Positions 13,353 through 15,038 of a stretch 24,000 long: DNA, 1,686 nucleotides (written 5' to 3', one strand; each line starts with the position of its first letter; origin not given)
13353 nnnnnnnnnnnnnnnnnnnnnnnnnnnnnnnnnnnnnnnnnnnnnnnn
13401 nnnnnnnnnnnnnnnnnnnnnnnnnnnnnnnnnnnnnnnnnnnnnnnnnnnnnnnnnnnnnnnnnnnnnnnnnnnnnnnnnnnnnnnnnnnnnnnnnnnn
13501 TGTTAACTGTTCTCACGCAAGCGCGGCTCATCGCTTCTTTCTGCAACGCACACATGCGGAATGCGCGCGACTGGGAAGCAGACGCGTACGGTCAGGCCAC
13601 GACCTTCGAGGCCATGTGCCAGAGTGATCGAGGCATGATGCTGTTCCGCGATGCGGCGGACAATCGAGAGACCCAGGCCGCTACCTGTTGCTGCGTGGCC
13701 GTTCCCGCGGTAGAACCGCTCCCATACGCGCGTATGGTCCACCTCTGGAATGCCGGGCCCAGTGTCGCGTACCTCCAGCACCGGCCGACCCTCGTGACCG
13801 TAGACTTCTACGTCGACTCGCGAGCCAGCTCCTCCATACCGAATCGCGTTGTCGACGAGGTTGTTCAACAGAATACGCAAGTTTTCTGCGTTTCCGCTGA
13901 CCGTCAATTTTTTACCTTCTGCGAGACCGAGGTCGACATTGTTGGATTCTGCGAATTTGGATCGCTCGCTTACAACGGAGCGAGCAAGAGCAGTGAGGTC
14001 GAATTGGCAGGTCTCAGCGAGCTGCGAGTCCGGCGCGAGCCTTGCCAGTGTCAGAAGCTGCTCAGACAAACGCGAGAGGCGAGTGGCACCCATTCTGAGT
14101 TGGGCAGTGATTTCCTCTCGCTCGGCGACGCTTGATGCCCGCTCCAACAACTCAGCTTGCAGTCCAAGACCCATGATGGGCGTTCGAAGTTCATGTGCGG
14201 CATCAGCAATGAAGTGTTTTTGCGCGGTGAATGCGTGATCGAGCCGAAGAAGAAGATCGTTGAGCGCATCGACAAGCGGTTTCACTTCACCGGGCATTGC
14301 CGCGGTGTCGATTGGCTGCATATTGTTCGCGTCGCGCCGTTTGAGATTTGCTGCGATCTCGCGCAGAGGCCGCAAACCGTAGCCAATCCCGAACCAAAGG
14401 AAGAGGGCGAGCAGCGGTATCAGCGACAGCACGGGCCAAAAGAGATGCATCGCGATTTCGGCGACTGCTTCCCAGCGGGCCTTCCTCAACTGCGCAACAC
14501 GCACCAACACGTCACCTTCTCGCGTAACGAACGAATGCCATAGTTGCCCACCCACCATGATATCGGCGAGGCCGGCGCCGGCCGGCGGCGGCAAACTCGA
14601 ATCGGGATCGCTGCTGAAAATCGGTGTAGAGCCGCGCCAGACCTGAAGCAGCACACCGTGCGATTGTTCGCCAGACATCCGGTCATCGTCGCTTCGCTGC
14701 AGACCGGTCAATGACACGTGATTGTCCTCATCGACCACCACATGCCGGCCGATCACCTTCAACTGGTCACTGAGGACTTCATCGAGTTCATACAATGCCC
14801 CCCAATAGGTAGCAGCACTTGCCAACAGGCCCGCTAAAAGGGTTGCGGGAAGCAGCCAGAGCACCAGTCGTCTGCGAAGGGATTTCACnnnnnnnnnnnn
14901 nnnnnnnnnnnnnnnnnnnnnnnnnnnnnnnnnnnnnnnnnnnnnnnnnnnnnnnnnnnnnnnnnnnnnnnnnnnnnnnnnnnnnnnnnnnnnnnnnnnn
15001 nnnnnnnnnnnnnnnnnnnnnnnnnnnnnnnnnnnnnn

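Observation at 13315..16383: The only three TTAA-N7-TTAA (PmrA-box-like) direct repeats in the window cluster in non-coding DNA around one two-component system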

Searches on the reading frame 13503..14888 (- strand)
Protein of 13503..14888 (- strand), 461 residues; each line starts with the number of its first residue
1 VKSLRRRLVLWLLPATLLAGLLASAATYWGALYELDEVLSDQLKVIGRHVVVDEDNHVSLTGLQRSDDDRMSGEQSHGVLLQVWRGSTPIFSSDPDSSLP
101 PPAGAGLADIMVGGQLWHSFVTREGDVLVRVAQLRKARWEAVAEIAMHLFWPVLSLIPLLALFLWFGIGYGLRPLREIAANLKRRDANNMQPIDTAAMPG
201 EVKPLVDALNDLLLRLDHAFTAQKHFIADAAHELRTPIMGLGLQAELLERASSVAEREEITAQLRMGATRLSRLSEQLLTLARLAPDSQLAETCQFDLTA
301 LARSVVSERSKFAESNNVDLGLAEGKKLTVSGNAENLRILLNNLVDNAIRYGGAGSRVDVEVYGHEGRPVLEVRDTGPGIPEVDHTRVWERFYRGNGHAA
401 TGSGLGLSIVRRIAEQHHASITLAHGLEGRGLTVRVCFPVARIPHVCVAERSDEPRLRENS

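Call 4: search_protein_families(library=pfam, proteins=[window:13503-14888:-])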
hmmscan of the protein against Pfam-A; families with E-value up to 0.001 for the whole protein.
window:13503-14888:- (461 aa): 3 families
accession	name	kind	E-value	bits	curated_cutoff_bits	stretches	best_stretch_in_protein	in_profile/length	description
PF02518.31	HATPase_c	-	4.9e-24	85.3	26.4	1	333-441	2-110/111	Histidine kinase-, DNA gyrase B-, and HSP90-like ATPase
PF00512.31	HisKA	-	5.7e-11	42.7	26.9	1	223-284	2-63/66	His Kinase A (phospho-acceptor) domain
PF13581.12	HATPase_c_2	-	9e-05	22.9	27.4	1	334-420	29-113/127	Histidine kinase-like ATPase domain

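Call 6: search_protein_families(library=ncbifam, proteins=[window:13503-14888:-], max_evalue=0.00001)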
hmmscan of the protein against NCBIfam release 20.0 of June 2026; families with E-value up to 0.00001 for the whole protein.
window:13503-14888:- (461 aa): 72 families (the best 25 are shown)
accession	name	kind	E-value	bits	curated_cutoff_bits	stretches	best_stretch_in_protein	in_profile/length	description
NF007664.1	PRK10337.1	equivalog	8.2e-69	232.4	475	1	122-437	129-441/442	quorum sensing histidine kinase QseC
NF008025.0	PRK10755.1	equivalog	8.7e-56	189.1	314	1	133-440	57-356/362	two-component system sensor histidine kinase PmrB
TIGR01386.1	cztS_silS_copS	subfamily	1.8e-52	178.8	292.55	1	126-422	143-442/457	heavy metal sensor histidine kinase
TIGR02966.1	phoR_proteo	equivalog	9e-43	146.6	334.2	1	217-434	108-329/333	phosphate regulon sensor histidine kinase PhoR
NF052314.1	T9SS_HK_PorY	subfamily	2e-41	142.4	350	1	131-422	118-404/418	PorY family sensor histidine kinase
NF008312.0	PRK11100.1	equivalog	2.8e-39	135.3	356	1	168-439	206-473/477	two-component system sensor histidine kinase CreC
NF046044.1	PnpS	equivalog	1.6e-38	132.8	400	1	221-439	168-390/390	two-component system histidine kinase PnpS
NF041735.1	hist_kin_RppB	equivalog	4.6e-38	131.1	400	1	219-433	212-432/438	two-component system sensor histidine kinase RppB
NF007345.0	PRK09835.1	subfamily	3.9e-36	124.6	423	1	155-429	192-471/482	Cu(+)/Ag(+) sensor histidine kinase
NF012163.2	BaeS_SmeS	equivalog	4.9e-32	111.4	500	1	151-438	167-456/457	sensor histidine kinase efflux regulator BaeS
NF007007.0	PRK09470.1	equivalog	1.7e-31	109.6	486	1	157-441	182-460/463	envelope stress sensor histidine kinase CpxA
NF040691.1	MtrAB_MtrB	equivalog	4.7e-29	101.8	450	1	202-441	250-493/507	MtrAB system histidine kinase MtrB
NF007837.0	PRK10549.1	equivalog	8.9e-29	100.5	603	1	150-442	166-460/466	envelope stress sensor histidine kinase BaeS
NF007898.0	PRK10604.1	equivalog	9.6e-29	100.8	478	1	202-441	191-424/433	two-component system sensor histidine kinase RstB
NF007004.0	PRK09467.1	equivalog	3.8e-28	98.5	415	1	154-441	163-437/440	two-component system sensor histidine kinase EnvZ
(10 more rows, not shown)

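Call 9: find_related_loci(query=window:13503-14888:-, collection=genome_contigs, flank=4000)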
Query window:13503-14888:- (461 aa) in genome_contigs; peptide patterns used: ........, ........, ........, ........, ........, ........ (x = any residue, [..] = any of these).
77 stretches matched a pattern; 16 encode a relative of the query (tblastn E <= 1e-3); 16 distinct loci.
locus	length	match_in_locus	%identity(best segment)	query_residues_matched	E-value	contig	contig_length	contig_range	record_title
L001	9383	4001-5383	95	1-461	0e+0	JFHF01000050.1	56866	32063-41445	Caballeronia jiangsuensis strain MP-1 contig50, whole genome shotgun sequence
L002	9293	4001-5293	81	27-455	0e+0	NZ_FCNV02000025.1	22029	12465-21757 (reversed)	Caballeronia concitans isolate LMG 29315 contig000025, whole genome shotgun sequence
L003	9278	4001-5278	72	14-439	0e+0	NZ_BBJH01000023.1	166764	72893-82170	Paraburkholderia heleia NBRC 101817, whole genome shotgun sequence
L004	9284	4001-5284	69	14-441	0e+0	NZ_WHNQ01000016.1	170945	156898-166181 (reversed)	Paraburkholderia atlantica strain CNPSo 3155 scaffold_15, whole genome shotgun sequence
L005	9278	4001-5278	69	14-439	0e+0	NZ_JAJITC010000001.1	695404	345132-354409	Paraburkholderia translucens strain MMS20-SJTN17 contig1, whole genome shotgun sequence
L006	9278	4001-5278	72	14-439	0e+0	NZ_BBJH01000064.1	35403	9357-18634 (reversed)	Paraburkholderia heleia NBRC 101817, whole genome shotgun sequence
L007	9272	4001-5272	65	14-439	8e-178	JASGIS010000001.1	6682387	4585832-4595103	MAG: Burkholderiaceae bacterium isolate 5N036 JMF-2111-06-0005.ont.bin.36_0, whole genome shotgun sequence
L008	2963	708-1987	72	19-447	1e-163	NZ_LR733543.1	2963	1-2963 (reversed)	Burkholderia sp. 8Y isolate Burkholderia sp. 8Y, whole genome shotgun sequence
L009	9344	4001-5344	60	1-438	0e+0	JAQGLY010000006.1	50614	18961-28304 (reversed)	MAG: Herbaspirillum sp. isolate RYN_547 scaffold_1332327, whole genome shotgun sequence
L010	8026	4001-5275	66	14-438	0e+0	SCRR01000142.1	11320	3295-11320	MAG: Burkholderiaceae bacterium isolate FW106-02_bin.10 FW106-02_bin.10-6111, whole genome shotgun sequence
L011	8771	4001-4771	36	185-439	3e-33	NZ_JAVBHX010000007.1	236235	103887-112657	Oceanimonas sp. CHS3-5 contig7, whole genome shotgun sequence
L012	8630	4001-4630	30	229-442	5e-14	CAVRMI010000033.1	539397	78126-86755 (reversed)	MAG: uncultured Thermoleophilia bacterium isolate MFD05502.bin.1.65 genome assembly, contig: contig_62574, whole genome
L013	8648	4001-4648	29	202-426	2e-12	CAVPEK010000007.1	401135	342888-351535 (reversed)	MAG: uncultured Thermoleophilia bacterium isolate MFD10113.bin.2.39 genome assembly, contig: contig_5192, whole genome s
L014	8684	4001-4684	28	202-440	5e-12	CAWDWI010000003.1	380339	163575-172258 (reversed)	MAG: uncultured Thermoleophilia bacterium isolate MFD05841.bin.1.158 genome assembly, contig: contig_20277, whole genome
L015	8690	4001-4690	28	202-442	2e-13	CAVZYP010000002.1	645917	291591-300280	MAG: uncultured Thermoleophilia bacterium isolate MFD06298.bin.1.144 genome assembly, contig: contig_19555, whole genome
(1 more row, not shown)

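Call 19: search_dna_similar(query=window:13503-14888:-, collection=plasmids, mode=protein, max_rows=40, max_evalue=1e-60)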
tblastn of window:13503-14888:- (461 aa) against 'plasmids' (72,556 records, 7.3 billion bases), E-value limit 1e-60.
Records with a match: 10; places in all: 10; records where one place covers at least 80% of the query: 7.
Best place of each record, by identity: 60-80% 4; <60% 6.
By first word of the organism name: Burkholderia 7; Cupriavidus 1; Methylomonas 1; Novosphingobium 1.
By predicted mobility (MOB-suite, as given by PLSDB): conjugative 4; non-mobilizable 4; mobilizable 2.
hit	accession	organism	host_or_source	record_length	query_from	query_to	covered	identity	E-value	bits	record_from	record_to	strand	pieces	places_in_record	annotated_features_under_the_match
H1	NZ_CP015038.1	Burkholderia cenocepacia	Homo sapiens,Cord blood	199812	27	439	90%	66.3%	4e-158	502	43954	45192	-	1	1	ATP-binding protein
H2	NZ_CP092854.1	Burkholderia contaminans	water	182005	27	438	89%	65.5%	6e-161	510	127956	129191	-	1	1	ATP-binding protein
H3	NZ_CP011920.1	Burkholderia cenocepacia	Homo sapiens,sputum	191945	27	439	90%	64.9%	7e-161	510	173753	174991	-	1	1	ATP-binding protein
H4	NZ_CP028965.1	Burkholderia sp. IDO3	pure strain,reactor sludge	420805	27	439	90%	64.6%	2e-156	498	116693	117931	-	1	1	ATP-binding protein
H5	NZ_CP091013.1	Burkholderia cenocepacia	-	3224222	27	439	90%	57.4%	3e-128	416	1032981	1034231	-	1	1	none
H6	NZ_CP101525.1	Burkholderia arboris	mixed culture,soil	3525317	27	440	90%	55.9%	1e-124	406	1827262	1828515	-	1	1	none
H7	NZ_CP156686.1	Burkholderia stagnalis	Bacterial cells,soils collected in ...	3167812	27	438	89%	55.3%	2e-129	420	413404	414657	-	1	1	none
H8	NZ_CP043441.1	Cupriavidus campinensis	cell culture,soil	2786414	79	441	79%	45.1%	6e-63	228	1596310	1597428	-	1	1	none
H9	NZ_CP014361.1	Methylomonas sp. DH-1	cell culture,waste sludge of a brewery ...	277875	115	445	72%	45.9%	4e-61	223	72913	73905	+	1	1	ATP-binding protein | TolC family protein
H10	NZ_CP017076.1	Novosphingobium resinovorum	single cell,soil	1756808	80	442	79%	39.4%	3e-64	231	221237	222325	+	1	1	none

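Call 20: get_annotated_region(hit=H1, flank=4000)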
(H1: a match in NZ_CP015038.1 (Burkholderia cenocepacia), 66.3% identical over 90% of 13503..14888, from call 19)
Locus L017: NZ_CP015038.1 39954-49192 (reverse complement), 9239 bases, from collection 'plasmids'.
description: Burkholderia cenocepacia strain 895 plasmid pBcp895-1, complete sequence
organism: Burkholderia cenocepacia (NCBI taxid 95486)
taxonomy: Bacteria; Pseudomonadota; Betaproteobacteria; Burkholderiales; Burkholderiaceae; Burkholderia; Burkholderia cenocepacia
host: -; source: Homo sapiens,Cord blood; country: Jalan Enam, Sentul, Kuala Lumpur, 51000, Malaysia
typing (MOB-suite, as given by PLSDB): conjugative; relaxase MOBH; mating-pair formation MPF_T
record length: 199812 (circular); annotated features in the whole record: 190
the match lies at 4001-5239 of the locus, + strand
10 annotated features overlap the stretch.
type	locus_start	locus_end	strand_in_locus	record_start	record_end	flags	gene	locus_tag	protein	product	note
CDS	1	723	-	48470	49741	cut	-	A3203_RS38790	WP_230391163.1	TolC family protein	GO:0055085 - transmembrane transport [Evidence IEA]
CDS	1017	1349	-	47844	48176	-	-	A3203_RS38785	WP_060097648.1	PepSY domain-containing protein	-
CDS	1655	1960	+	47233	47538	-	-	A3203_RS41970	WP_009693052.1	DUF4148 domain-containing protein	-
CDS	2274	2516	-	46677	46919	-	-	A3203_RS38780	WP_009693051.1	hypothetical protein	-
CDS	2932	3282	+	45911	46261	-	-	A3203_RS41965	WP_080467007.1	DUF4148 domain-containing protein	-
CDS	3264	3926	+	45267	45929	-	-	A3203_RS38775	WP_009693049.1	response regulator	GO:0000160 - phosphorelay signal transduction system [Evidence IEA]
CDS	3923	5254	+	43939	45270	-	-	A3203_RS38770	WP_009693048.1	ATP-binding protein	-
CDS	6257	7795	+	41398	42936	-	-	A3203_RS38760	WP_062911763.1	IS3-like element ISBmu11 family transposase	GO:0006313 - DNA transposition [Evidence IEA]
CDS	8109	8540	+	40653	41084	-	-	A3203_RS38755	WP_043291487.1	transposase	GO:0006313 - DNA transposition [Evidence IEA]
CDS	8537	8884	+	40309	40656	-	tnpB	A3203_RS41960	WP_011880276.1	IS66 family insertion sequence element accessory protein TnpB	-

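Call 21: get_annotated_region(hit=H5, flank=4000)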
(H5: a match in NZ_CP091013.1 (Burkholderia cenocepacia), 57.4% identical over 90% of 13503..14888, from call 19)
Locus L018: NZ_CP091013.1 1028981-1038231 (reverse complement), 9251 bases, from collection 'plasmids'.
description: Burkholderia cenocepacia strain CMCC(B)23006 plasmid unnamed1, complete sequence
organism: Burkholderia cenocepacia (NCBI taxid 95486)
taxonomy: Bacteria; Pseudomonadota; Betaproteobacteria; Burkholderiales; Burkholderiaceae; Burkholderia; Burkholderia cenocepacia
host: -; source: -; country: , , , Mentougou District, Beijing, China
typing (MOB-suite, as given by PLSDB): non-mobilizable
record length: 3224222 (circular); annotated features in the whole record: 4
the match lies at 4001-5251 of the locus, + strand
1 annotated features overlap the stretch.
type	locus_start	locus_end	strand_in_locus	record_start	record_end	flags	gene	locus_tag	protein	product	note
predicted_resistance_gene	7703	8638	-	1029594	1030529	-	blaPEN-B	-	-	PEN-B family class A beta-lactamase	predicted by amrfinderplus; class BETA-LACTAM; identity 96.47%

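Call 22: get_annotated_region(hit=H4, flank=4000)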
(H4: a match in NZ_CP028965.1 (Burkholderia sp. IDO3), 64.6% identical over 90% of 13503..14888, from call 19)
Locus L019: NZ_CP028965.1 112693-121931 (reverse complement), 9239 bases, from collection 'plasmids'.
description: Burkholderia sp. IDO3 plasmid p1, complete sequence
organism: Burkholderia sp. IDO3 (NCBI taxid 1705310)
taxonomy: Bacteria; Pseudomonadota; Betaproteobacteria; Burkholderiales; Burkholderiaceae; Burkholderia; Burkholderia sp. IDO3
host: -; source: pure strain,reactor sludge; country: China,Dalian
typing (MOB-suite, as given by PLSDB): conjugative; replicon rep_cluster_1398; relaxase MOBH; mating-pair formation MPF_T
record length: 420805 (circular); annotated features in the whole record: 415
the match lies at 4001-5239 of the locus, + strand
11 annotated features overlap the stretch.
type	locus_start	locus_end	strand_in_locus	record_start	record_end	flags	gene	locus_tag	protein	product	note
CDS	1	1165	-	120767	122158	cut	-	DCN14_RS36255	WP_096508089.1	TolC family protein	GO:0055085 - transmembrane transport [Evidence IEA]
CDS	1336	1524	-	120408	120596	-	-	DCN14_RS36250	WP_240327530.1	hypothetical protein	-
CDS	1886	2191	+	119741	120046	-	-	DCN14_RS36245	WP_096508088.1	DUF4148 domain-containing protein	-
CDS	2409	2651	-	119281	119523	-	-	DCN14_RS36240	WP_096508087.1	hypothetical protein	-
CDS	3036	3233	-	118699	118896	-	-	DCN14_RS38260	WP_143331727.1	hypothetical protein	-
CDS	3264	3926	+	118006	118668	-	-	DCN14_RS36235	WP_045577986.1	response regulator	GO:0000160 - phosphorelay signal transduction system [Evidence IEA]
CDS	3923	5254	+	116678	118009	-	-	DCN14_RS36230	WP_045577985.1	ATP-binding protein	-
CDS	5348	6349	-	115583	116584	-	pstS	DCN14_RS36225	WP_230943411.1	phosphate ABC transporter substrate-binding protein PstS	GO:0035435 - phosphate ion transmembrane transport [Evidence IEA]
CDS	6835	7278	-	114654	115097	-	-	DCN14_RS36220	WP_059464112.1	hypothetical protein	-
CDS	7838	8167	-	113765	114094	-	-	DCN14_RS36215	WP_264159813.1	hypothetical protein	-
CDS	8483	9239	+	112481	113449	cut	-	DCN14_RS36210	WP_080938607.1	trypsin-like peptidase domain-containing protein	-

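Call 23: get_annotated_region(hit=H2, flank=4000)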
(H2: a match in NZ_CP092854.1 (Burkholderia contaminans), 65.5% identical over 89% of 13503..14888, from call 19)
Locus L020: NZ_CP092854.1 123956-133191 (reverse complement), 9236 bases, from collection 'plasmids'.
description: Burkholderia contaminans strain B17-01563-1 plasmid pB1701, complete sequence
organism: Burkholderia contaminans (NCBI taxid 488447)
taxonomy: Bacteria; Pseudomonadota; Betaproteobacteria; Burkholderiales; Burkholderiaceae; Burkholderia; Burkholderia contaminans
host: -; source: water; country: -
typing (MOB-suite, as given by PLSDB): non-mobilizable
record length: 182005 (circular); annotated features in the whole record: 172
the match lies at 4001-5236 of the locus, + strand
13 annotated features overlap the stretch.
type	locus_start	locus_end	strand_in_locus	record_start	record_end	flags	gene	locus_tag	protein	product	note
CDS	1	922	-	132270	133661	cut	-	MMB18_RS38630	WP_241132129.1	TolC family protein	GO:0055085 - transmembrane transport [Evidence IEA]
CDS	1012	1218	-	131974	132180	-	-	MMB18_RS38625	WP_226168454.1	PepSY domain-containing protein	-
CDS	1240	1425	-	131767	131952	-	-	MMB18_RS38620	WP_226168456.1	hypothetical protein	-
CDS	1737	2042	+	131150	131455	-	-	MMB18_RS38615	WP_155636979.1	DUF4148 domain-containing protein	-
CDS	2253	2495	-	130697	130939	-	-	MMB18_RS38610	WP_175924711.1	hypothetical protein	-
CDS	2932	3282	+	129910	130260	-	-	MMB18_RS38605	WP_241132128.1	DUF4148 domain-containing protein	-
CDS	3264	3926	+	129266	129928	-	-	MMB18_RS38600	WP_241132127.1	response regulator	GO:0000160 - phosphorelay signal transduction system [Evidence IEA]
CDS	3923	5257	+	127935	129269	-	-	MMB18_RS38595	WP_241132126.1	ATP-binding protein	-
CDS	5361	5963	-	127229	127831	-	-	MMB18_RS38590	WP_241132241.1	phosphatase PAP2 family protein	-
CDS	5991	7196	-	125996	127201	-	-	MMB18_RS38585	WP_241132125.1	MFS transporter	-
CDS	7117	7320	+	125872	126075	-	-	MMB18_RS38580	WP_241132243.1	hypothetical protein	-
CDS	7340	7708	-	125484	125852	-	-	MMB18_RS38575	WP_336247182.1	surface-adhesin E family protein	-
CDS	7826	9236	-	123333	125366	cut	-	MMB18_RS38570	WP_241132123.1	bifunctional DedA family/phosphatase PAP2 family protein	-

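Call 24: get_annotated_region(hit=H6, flank=4000)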
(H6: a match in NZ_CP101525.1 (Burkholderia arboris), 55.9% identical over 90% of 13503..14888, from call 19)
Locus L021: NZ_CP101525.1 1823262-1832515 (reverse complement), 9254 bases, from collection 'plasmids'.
description: Burkholderia arboris strain MEC_B345 plasmid pla_1, complete sequence
organism: Burkholderia arboris (NCBI taxid 488730)
taxonomy: Bacteria; Pseudomonadota; Betaproteobacteria; Burkholderiales; Burkholderiaceae; Burkholderia; Burkholderia arboris
host: -; source: mixed culture,soil; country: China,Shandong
typing (MOB-suite, as given by PLSDB): non-mobilizable
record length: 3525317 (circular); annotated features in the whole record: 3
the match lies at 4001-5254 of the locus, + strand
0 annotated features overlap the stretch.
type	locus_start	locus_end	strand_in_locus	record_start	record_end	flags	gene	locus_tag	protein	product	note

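Call 25: get_annotated_region(hit=H7, flank=4000)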
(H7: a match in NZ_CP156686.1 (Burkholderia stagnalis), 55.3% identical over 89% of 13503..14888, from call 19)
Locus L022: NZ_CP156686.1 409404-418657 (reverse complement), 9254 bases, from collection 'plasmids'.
description: Burkholderia stagnalis strain YJ-2 plasmid plas1, complete sequence
organism: Burkholderia stagnalis (NCBI taxid 1503054)
taxonomy: Bacteria; Pseudomonadota; Betaproteobacteria; Burkholderiales; Burkholderiaceae; Burkholderia; Burkholderia stagnalis
host: -; source: Bacterial cells,soils collected in Guangdong Province, China; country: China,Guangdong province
typing (MOB-suite, as given by PLSDB): non-mobilizable
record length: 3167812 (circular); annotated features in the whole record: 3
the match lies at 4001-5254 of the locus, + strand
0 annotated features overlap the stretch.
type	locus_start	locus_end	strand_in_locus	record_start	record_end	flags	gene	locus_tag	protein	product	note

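Call 26: get_annotated_region(hit=H8, flank=4000)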
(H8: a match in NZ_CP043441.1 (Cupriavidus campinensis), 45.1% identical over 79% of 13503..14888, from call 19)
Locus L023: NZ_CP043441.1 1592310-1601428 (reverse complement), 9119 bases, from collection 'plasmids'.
description: Cupriavidus campinensis strain MJ1 plasmid unnamed1, complete sequence
organism: Cupriavidus campinensis (NCBI taxid 151783)
taxonomy: Bacteria; Pseudomonadota; Betaproteobacteria; Burkholderiales; Burkholderiaceae; Cupriavidus; Cupriavidus campinensis
host: -; source: cell culture,soil; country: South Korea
typing (MOB-suite, as given by PLSDB): mobilizable; relaxase MOBP
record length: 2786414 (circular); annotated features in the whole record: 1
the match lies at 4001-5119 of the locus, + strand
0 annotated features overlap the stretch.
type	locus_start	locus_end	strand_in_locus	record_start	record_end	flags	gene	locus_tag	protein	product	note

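Call 41: find_homologous_proteins(query=window:13503-14888:-, max_evalue=1e-40)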
Query window:13503-14888:- (461 aa): 6356 proteins with E <= 1e-40 among 8000 candidates; the best 120 are listed.
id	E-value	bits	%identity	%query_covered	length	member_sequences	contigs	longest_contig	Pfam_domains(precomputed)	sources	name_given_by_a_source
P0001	0.0e+0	1023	100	100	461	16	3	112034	PF26769.1,PF02518.32,PF00512.32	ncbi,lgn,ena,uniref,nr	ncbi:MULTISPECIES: ATP-binding protein [Caballeronia]|uniref:ATP-binding protein n=1 Tax=Caballeroni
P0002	1.0e-235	801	81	98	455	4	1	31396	PF26769.1,PF13581.13,PF02518.32,PF00512.32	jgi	-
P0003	4.9e-235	799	85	94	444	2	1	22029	PF26769.1,PF13581.13,PF02518.32,PF00512.32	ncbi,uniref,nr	ncbi:ATP-binding protein [Caballeronia concitans]|uniref:ATP-binding protein n=1 Tax=Caballeronia co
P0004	2.2e-205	701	71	92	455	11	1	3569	PF26769.1,PF02518.32,PF00512.32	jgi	-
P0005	1.3e-201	688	72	92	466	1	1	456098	PF26769.1,PF02518.32,PF08521.17,PF00512.32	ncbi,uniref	ncbi:ATP-binding protein [Paraburkholderia sp.]|uniref:ATP-binding protein n=1 Tax=Paraburkholderia 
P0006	2.2e-201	688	72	92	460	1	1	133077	PF26769.1,PF02518.32,PF00512.32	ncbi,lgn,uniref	ncbi:ATP-binding protein [Paraburkholderia silvatlantica]|uniref:ATP-binding protein n=1 Tax=Parabur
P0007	1.9e-200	685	71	95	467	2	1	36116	PF26769.1,PF02518.32,PF00512.32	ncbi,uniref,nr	ncbi:ATP-binding protein [Paraburkholderia bannensis]|uniref:ATP-binding protein n=1 Tax=Paraburkhol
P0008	5.7e-200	683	72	96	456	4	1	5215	PF26769.1,PF13581.13,PF02518.32,PF00512.32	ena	-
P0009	8.5e-200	682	69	91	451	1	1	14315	PF26769.1,PF13581.13,PF02518.32,PF08521.17,PF00512.32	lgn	-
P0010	9.7e-200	682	71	96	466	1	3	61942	PF26769.1,PF02518.32,PF00512.32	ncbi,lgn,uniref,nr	ncbi:ATP-binding protein [Paraburkholderia mimosarum]|uniref:ATP-binding protein n=1 Tax=Paraburkhol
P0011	3.8e-199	680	71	93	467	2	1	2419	PF26769.1,PF02518.32,PF00512.32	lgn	-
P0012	5.4e-199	680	70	91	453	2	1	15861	PF26769.1,PF02518.32,PF08521.17,PF00512.32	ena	-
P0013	7.1e-199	679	72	92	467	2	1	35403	PF26769.1,PF02518.32,PF00512.32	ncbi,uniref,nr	ncbi:ATP-binding protein [Paraburkholderia heleia]|uniref:ATP-binding protein n=1 Tax=Paraburkholder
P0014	1.2e-198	679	73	93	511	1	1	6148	PF26769.1,PF13581.13,PF02518.32,PF08521.17,PF00512.32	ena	-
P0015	1.5e-198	678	71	95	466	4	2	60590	PF26769.1,PF02518.32,PF00512.32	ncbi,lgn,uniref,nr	ncbi:signal transduction histidine kinase [Paraburkholderia bannensis]|uniref:histidine kinase n=1 T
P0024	2.9e-195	667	68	92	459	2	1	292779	PF26769.1,PF02518.32,PF00512.32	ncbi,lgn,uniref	ncbi:two-component system, OmpR family, sensor histidine kinase QseC [Paraburkholderia sacchari]|uni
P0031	6.2e-191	653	68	97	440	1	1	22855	PF00672.31,PF26769.1,PF13581.13,PF02518.32,PF00512.32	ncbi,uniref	ncbi:sensor histidine kinase [Caballeronia glebae]|uniref:sensor histidine kinase n=1 Tax=Caballeron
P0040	6.7e-185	633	65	89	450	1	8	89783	PF26769.1,PF13581.13,PF02518.32,PF00512.32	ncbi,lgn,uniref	ncbi:MAG: ATP-binding protein [Bordetella sp.]|uniref:ATP-binding protein n=1 Tax=Bordetella sp. Tax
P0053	1.5e-177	609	64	92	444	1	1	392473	PF26769.1,PF13581.13,PF02518.32,PF00512.32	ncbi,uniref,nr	ncbi:sensor histidine kinase [Paraburkholderia lacunae]|uniref:histidine kinase n=1 Tax=Paraburkhold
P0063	3.1e-159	549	59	92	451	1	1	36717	PF26769.1,PF02518.32,PF00512.32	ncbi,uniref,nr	ncbi:ATP-binding protein [Caballeronia cordobensis]|uniref:ATP-binding protein n=1 Tax=Caballeronia 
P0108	1.8e-155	536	56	93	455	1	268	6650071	PF26769.1,PF13581.13,PF02518.32,PF08521.17,PF00512.32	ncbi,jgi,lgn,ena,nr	ncbi:ATP-binding protein [Burkholderia cenocepacia]|jgi:signal transduction histidine kinase|nr:ATP-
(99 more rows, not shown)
